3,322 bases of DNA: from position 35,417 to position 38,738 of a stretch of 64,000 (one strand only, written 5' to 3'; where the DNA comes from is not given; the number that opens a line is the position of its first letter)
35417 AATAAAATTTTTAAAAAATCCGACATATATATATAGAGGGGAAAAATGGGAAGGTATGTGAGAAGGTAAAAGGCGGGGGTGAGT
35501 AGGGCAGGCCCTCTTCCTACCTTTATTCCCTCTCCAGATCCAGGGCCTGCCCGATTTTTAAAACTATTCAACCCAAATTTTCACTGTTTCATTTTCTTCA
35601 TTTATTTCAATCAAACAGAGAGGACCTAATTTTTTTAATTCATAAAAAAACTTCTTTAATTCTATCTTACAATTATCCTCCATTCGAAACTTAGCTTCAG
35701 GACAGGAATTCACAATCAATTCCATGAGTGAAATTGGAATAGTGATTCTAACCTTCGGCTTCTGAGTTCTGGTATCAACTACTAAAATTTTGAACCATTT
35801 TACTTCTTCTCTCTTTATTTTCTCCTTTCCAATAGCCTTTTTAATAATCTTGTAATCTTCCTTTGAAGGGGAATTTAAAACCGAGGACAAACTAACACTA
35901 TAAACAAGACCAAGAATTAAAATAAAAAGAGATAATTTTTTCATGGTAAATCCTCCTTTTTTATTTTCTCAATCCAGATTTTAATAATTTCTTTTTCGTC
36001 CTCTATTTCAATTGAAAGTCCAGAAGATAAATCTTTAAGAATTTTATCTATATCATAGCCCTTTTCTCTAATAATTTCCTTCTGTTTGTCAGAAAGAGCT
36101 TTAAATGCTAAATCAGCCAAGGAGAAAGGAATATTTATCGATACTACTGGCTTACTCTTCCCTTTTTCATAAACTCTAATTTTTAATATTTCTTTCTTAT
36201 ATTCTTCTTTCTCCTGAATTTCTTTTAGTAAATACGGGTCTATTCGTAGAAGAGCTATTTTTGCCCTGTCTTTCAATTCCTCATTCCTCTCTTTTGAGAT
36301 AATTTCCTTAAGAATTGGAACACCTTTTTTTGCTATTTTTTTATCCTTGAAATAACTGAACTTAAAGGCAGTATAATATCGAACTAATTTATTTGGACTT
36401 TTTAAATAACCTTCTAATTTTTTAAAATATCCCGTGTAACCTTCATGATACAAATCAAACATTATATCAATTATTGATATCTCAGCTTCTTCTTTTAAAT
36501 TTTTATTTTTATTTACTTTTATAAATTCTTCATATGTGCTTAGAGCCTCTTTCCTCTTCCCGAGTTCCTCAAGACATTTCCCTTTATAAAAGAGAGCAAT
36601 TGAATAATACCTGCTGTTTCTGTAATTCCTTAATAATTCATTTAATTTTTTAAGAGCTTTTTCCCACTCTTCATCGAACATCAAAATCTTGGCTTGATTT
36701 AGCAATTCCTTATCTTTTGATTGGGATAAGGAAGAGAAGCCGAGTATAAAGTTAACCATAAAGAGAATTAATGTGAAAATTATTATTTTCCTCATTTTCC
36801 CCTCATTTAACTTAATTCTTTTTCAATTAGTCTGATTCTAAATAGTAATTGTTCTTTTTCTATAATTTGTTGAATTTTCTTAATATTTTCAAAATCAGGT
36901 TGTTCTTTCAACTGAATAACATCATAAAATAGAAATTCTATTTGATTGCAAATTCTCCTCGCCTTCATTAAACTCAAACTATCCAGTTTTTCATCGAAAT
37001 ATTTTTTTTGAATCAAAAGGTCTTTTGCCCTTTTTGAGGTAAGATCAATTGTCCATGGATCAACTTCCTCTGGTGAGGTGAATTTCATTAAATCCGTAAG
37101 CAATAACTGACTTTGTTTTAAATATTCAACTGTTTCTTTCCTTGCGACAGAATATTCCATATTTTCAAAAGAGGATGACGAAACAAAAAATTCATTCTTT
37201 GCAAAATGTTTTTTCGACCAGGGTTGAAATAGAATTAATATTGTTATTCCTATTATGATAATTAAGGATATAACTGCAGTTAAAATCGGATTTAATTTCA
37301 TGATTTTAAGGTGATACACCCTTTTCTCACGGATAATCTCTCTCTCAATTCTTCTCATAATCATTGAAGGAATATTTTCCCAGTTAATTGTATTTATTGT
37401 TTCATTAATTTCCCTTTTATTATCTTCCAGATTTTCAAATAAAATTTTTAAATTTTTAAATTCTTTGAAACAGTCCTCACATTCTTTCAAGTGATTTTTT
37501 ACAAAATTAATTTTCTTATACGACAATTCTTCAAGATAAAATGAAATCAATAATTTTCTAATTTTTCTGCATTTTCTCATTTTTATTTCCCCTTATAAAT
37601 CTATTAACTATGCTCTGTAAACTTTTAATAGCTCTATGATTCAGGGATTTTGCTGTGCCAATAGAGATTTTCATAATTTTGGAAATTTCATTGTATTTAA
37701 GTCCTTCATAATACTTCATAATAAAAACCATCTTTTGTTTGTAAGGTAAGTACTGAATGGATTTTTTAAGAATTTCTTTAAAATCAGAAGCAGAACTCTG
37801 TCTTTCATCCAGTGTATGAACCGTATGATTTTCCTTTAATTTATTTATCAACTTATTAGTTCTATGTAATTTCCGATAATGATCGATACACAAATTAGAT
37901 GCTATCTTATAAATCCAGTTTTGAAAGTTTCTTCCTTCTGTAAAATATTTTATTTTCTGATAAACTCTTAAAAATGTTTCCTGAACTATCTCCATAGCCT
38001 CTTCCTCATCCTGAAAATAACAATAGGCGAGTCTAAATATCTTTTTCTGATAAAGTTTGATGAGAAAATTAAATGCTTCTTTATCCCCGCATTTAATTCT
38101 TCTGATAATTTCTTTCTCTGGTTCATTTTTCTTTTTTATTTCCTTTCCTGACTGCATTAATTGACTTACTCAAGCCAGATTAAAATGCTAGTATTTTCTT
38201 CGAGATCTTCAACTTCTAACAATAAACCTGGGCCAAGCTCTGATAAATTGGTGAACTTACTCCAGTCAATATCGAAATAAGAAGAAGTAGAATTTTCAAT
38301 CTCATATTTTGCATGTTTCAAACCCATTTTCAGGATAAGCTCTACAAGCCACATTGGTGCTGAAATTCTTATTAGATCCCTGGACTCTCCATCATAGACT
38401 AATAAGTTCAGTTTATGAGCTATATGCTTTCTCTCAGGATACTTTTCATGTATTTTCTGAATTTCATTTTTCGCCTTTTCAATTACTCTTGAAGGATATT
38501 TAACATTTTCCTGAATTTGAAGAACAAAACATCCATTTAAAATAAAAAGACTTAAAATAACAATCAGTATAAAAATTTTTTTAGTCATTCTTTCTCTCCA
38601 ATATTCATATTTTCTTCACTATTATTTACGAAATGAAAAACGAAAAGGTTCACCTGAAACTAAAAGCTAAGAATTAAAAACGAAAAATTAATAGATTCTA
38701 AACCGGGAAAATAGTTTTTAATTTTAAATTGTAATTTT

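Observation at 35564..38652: Five-gene ECF sigma / ZAS anti-sigma operon in which three secreted proteins share a triplicated ~65-aa C-terminal domain ending IW(I/V/L)E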

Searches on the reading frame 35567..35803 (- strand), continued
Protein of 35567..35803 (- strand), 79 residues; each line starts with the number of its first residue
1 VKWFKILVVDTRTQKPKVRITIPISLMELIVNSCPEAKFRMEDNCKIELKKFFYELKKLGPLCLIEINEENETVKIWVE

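Call 87: search_protein_families(library=pfam, alignment_id=A6, max_evalue=0.001)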
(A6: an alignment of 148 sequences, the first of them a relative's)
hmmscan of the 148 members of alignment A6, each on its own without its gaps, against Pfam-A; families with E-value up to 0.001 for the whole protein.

A. member 1, P0039 (126 aa): 0 families

B. families by the number of members that match (of 148 scanned): 4 families
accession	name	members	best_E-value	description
PF22746.1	SHOCT-like_DUF2089-C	3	1.1e-09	SHOCT-like domain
PF13432.12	TPR_16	2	7.9e-07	Tetratricopeptide repeat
PF13646.12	HEAT_2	2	1.7e-06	HEAT repeats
PF13174.12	TPR_6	2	1.8e-05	Tetratricopeptide repeat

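Call 93: find_related_loci(query=A8, collection=metagenome_contigs, flank=4000)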
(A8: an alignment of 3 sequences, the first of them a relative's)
Query A8 (290 aa) in metagenome_contigs; peptide patterns used: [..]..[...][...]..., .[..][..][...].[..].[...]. (x = any residue, [..] = any of these).
459 stretches matched a pattern; 50 encode a relative of the query (tblastn E <= 1e-3); 50 distinct loci.
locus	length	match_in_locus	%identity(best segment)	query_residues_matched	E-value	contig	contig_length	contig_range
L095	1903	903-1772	93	1-290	0e+0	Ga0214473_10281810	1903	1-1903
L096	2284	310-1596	59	12-290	9e-111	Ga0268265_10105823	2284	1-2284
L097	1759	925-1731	59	12-290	1e-111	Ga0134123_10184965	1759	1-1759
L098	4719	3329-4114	59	19-290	3e-103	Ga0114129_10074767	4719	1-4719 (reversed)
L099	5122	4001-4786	60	19-290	4e-103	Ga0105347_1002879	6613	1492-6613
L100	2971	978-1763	59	19-290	8e-106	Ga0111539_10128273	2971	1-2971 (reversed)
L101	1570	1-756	60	29-290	1e-109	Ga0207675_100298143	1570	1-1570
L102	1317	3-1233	57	21-290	3e-108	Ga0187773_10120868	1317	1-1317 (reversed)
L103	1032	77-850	56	22-289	2e-105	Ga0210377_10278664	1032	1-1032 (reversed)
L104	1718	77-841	57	25-289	6e-102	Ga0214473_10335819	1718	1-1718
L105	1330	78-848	57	27-290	4e-102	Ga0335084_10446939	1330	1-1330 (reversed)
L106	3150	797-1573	58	27-290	7e-96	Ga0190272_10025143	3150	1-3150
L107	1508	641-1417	58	29-290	1e-100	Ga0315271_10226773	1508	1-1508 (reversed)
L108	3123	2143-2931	55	21-290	1e-94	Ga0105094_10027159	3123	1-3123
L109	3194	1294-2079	55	20-290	2e-91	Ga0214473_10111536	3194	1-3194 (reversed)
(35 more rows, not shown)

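Call 99: find_encoding_contigs(protein=P0204, flank=4000, max_places=1)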
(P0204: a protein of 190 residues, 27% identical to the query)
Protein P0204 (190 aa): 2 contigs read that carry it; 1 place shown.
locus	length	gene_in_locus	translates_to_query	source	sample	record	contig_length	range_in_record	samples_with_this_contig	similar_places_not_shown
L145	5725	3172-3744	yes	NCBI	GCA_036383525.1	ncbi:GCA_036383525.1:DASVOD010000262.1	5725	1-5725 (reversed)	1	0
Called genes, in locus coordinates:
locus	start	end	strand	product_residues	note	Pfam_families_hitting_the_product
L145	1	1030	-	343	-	PF01565:FAD_binding_4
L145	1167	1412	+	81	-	-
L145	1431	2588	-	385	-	PF03435:Sacchrp_dh_NADP, PF16653:Sacchrp_dh_C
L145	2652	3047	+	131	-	PF01878:EVE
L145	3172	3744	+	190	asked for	-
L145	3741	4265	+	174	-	-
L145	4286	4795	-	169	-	PF00300:His_Phos_1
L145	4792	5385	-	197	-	-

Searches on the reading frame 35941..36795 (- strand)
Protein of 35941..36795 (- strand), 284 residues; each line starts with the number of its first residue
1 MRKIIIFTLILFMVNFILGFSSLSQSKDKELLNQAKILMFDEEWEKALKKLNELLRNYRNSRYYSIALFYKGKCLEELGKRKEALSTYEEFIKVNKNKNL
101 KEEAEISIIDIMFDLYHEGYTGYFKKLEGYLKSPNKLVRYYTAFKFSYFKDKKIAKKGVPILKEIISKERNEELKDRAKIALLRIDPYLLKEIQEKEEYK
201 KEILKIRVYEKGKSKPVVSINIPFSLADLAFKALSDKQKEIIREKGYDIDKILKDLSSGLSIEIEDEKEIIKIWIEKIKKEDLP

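Call 3: search_protein_families(library=pfam, proteins=[window:35941-36795:-], max_evalue=1)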
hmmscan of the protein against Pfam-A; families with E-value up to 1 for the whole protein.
window:35941-36795:- (284 aa): 18 families
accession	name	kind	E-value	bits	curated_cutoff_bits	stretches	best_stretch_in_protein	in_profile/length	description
PF13174.12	TPR_6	-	5.2e-09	36.6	26.3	2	67-93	2-28/33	Tetratricopeptide repeat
PF07719.23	TPR_2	-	1.1e-06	28.7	27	1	67-97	3-33/34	Tetratricopeptide repeat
PF13424.12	TPR_12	-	7.4e-05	23.3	30.1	1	32-91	7-71/77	Tetratricopeptide repeat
PF13432.12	TPR_16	-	0.002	19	32.7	1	32-90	1-56/65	Tetratricopeptide repeat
PF13428.12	TPR_14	-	0.0028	18.6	23.5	0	30-64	3-37/44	Tetratricopeptide repeat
PF13176.12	TPR_7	-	0.0053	17.2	27.9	0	72-99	6-33/36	Tetratricopeptide repeat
PF23834.1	DUF7204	-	0.012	16.5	27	1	40-66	19-44/50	Domain of unknown function (DUF7204)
PF17910.6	FeoB_Cyto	-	0.016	16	23.4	1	40-114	1-79/90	FeoB cytosolic helical domain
PF12895.13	ANAPC3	-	0.031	15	27.2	1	27-90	22-81/82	Anaphase-promoting complex, cyclosome, subunit 3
PF20827.2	PCF11_charged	-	0.04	14.3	25.3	1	150-205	29-84/162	PCF11, charged region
PF09976.15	TPR_21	-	0.052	13.7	25.5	1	42-110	53-121/193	Tetratricopeptide repeat-like domain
PF12862.13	ANAPC5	-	0.053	14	23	1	57-99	30-72/91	Anaphase-promoting complex subunit 5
PF00515.34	TPR_1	-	0.067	13.5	27.8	1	67-97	3-33/34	Tetratricopeptide repeat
PF19529.4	DUF6057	-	0.078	12.3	29.8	1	25-78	270-323/569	Family of unknown function (DUF6057)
PF05951.18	Peptidase_M15_2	-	0.11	12.6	27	0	45-65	32-52/153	Bacterial protein of unknown function (DUF882)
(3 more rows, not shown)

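Call 4: search_protein_families(library=ncbifam, proteins=[window:35941-36795:-], max_evalue=1)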
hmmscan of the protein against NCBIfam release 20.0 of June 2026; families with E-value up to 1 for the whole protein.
window:35941-36795:- (284 aa): 6 families
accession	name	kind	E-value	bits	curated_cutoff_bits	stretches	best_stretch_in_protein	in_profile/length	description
TIGR03302.1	OM_YfiO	subfamily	1.5e-06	27.9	81.4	1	24-113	29-118/239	outer membrane protein assembly factor BamD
TIGR02795.1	tol_pal_ybgF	equivalog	4.6e-05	24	90.1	1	29-100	3-74/119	tol-pal system protein YbgF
NF052312.1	T9SS_PorW_SprE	equivalog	5.3e-05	22.1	250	1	33-127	184-276/716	type IX secretion system periplasmic lipoprotein PorW/SprE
TIGR02552.1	LcrH_SycD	equivalog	0.03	14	104.8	1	66-106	87-131/136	SycD/LcrH family type III secretion system chaperone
NF005570.0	PRK07247.1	equivalog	0.048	13.5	226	1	29-107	105-181/195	3'-5' exonuclease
TIGR01278.1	DPOR_BchB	equivalog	0.18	10.6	490.35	1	172-253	110-191/512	ferredoxin:protochlorophyllide reductase (ATP-dependent) subunit B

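Call 78: search_solved_structures(query=window:35941-36795:-, max_evalue=0.1)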
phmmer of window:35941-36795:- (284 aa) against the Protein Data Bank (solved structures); distinct sequences matched with E-value up to 0.1: 0.

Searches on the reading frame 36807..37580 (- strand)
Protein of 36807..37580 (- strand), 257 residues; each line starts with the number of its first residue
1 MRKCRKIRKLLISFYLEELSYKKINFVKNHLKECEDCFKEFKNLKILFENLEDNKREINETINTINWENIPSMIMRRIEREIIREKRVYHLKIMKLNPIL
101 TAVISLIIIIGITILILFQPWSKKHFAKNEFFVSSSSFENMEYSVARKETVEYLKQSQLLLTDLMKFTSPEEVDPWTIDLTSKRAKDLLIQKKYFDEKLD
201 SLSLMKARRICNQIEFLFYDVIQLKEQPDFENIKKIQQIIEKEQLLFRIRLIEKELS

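Call 3: search_protein_families(library=pfam, proteins=[window:36807-37580:-], max_evalue=1)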
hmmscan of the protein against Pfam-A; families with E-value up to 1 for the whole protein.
window:36807-37580:- (257 aa): 3 families
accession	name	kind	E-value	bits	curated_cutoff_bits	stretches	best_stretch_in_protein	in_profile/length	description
PF13490.11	zf-HC2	-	0.00039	20.9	22.2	1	4-37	1-34/35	Putative zinc-finger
PF12911.12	OppC_N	-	0.015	15.6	23.9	1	102-122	16-36/53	N-terminal TM domain of oligopeptide transport permease C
PF09504.16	RE_Bsp6I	-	0.018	15.2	25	1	12-87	104-178/179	Bsp6I restriction endonuclease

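Call 4: search_protein_families(library=ncbifam, proteins=[window:36807-37580:-], max_evalue=1)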
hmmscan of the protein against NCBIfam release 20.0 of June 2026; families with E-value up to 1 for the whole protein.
window:36807-37580:- (257 aa): 2 families
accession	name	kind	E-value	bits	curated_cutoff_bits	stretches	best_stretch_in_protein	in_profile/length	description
TIGR03988.1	antisig_RsrA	equivalog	0.0056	16.8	62.5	1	4-41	2-39/77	mycothiol system anti-sigma-R factor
NF052368.1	antisigmaE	subfamily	0.04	13.7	50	1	1-37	1-37/48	anti-sigma factor family protein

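Call 77: search_solved_structures(query=window:36807-37580:-, max_evalue=1)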
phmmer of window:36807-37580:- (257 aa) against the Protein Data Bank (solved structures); distinct sequences matched with E-value up to 1: 0.

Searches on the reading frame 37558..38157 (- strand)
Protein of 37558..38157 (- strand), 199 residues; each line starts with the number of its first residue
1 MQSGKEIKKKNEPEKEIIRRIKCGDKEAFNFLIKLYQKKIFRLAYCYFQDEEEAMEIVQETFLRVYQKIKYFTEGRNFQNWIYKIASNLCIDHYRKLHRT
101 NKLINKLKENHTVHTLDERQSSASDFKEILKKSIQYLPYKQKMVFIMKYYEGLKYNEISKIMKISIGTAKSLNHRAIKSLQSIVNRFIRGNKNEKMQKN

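Call 3: search_protein_families(library=pfam, proteins=[window:37558-38157:-], max_evalue=1)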
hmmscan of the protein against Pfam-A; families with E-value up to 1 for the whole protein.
window:37558-38157:- (199 aa): 5 families
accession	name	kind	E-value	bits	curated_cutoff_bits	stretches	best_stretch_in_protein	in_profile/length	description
PF04542.20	Sigma70_r2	-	1.4e-17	63.7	24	1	32-99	1-70/71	Sigma-70 region 2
PF08281.18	Sigma70_r4_2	-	3.2e-13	49.5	25.7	1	128-180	2-54/54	Sigma-70, region 4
PF04545.22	Sigma70_r4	-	1.1e-09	38.1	24.1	1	136-181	4-49/50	Sigma-70, region 4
PF07638.17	Sigma70_ECF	-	1.8e-08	34.9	21.1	1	16-170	6-169/185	ECF sigma factor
PF12645.13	HTH_16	-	0.0086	16.6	22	1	16-69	2-61/65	Helix-turn-helix domain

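Call 4: search_protein_families(library=ncbifam, proteins=[window:37558-38157:-], max_evalue=1)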
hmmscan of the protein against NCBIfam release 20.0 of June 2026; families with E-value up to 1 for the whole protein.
window:37558-38157:- (199 aa): 109 families (the best 25 are shown)
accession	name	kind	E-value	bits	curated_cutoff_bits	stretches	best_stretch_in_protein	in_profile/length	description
NF007223.0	PRK09641.1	equivalog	4.8e-35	121.1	209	1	15-182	6-182/187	RNA polymerase sigma factor SigW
NF004113.0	PRK05602.1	equivalog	4.4e-33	114.7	208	1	5-186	23-203/211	RNA polymerase sigma factor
NF007216.0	PRK09638.1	equivalog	1.2e-32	113.1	194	1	13-182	4-172/180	RNA polymerase sigma factor SigY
NF008888.0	PRK11922.1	equivalog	5.8e-32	111.2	204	1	5-190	8-202/231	RNA polymerase sigma factor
TIGR02954.1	Sig70_famx3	hypoth_equivalog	8.1e-31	107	188.5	1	15-184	4-167/170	RNA polymerase sigma-70 factor, TIGR02954 family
TIGR02948.1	SigW_bacill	equivalog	1.3e-30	106.8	243.1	1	15-181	6-181/187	RNA polymerase sigma factor SigW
TIGR02937.1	sigma70-ECF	superfamily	1.8e-30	105.7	42.9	1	27-182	1-163/165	sigma-70 family RNA polymerase sigma factor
TIGR02985.1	Sig70_bacteroi1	subfamily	1.2e-29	103.6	126.4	1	27-181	1-159/162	RNA polymerase sigma-70 factor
NF009166.1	PRK12513.1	equivalog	1.2e-29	103.4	206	1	9-184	4-186/193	RNA polymerase sigma factor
NF058625.1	sigma_PG0214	equivalog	1.3e-28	99.9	130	1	26-184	3-161/170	GFO_1088 family ECF-type sigma factor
NF009171.0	PRK12518.1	equivalog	3.5e-28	98.7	208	1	9-183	9-183/191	RNA polymerase sigma factor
NF009195.0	PRK12543.1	subfamily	5.4e-27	94.5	197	1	10-186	3-180/192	RNA polymerase sigma factor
TIGR02939.1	RpoE_Sigma70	equivalog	6.2e-27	94.8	236.15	1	10-182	3-184/190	RNA polymerase sigma factor RpoE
TIGR02950.1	SigM_subfam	subfamily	1.1e-25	90.3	147.95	1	32-184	5-158/159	RNA polymerase sigma factor, SigM family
TIGR02952.1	Sig70_famx2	equivalog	1.2e-24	87.1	206.45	1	18-183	2-169/170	ECF subfamily RNA polymerase sigma factor, BldN family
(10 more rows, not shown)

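Call 79: search_solved_structures(query=window:37558-38157:-, max_evalue=1e-10)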
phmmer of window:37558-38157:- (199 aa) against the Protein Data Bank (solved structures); distinct sequences matched with E-value up to 1e-10: 13.
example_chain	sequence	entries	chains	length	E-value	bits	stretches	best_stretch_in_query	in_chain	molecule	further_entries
5wuq_A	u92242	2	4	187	9e-23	84.5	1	15-181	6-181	ECF RNA polymerase sigma factor SigW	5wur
8z6g_B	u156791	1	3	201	7.9e-21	78.1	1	12-187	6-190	RNA polymerase sigma factor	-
6in7_B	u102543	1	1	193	9e-21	78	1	12-185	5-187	RNA polymerase sigma-H factor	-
1or7_A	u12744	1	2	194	2.6e-17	66.7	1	14-189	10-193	RNA polymerase sigma-E factor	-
6jbq_F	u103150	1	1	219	3.7e-17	66.2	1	14-189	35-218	ECF RNA polymerase sigma-E factor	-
6dxo_A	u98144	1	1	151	6.8e-15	58.8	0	16-99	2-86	RNA polymerase ECF-subfamily sigma factor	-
9m9d_F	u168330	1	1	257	2.3e-14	57.1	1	28-182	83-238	ECF RNA polymerase sigma factor SigE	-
9m9e_F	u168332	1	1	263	2.4e-14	57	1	28-182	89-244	ECF RNA polymerase sigma factor SigE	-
9m98_F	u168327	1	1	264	2.4e-14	57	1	28-182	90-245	ECF RNA polymerase sigma factor SigE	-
6jcy_F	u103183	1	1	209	2e-12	50.8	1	49-185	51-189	ECF RNA polymerase sigma factor SigH,ECF RNA polymerase sigma factor SigE,ECF RNA polymera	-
5zx2_F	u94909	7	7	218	2.2e-12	50.6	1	49-185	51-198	ECF RNA polymerase sigma factor SigH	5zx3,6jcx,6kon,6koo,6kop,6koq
5or5_A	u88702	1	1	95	1.4e-11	48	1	15-91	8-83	ECF RNA polymerase sigma-E factor,ECF RNA polymerase sigma factor SigW,ECF RNA polymerase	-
2mao_A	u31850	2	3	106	1e-10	45.2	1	15-110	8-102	RNA polymerase sigma factor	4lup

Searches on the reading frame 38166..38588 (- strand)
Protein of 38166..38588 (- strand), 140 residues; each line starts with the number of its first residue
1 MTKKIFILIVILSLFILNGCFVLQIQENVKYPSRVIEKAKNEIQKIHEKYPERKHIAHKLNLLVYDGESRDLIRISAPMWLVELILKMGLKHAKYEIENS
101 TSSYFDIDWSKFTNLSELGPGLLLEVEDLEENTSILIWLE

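Call 3: search_protein_families(library=pfam, proteins=[window:38166-38588:-], max_evalue=1)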
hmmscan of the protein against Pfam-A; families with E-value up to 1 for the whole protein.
window:38166-38588:- (140 aa): 1 family
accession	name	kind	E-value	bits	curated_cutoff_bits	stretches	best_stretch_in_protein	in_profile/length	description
PF01594.21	AI-2E_transport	-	0.051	13.2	34.3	1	6-60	60-114/327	AI-2E family transporter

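Call 4: search_protein_families(library=ncbifam, proteins=[window:38166-38588:-], max_evalue=1)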
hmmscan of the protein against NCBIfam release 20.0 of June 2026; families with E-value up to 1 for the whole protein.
window:38166-38588:- (140 aa): 2 families
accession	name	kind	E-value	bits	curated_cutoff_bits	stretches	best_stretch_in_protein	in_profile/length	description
NF033798.1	biofilm_StcA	subfamily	0.0016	18.9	50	1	1-58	1-54/89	StcA family protein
NF046089.1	CD3337_EF1877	subfamily_domain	0.07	11.9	120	1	3-84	2-93/450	CD3337/EF1877 family mobilome membrane protein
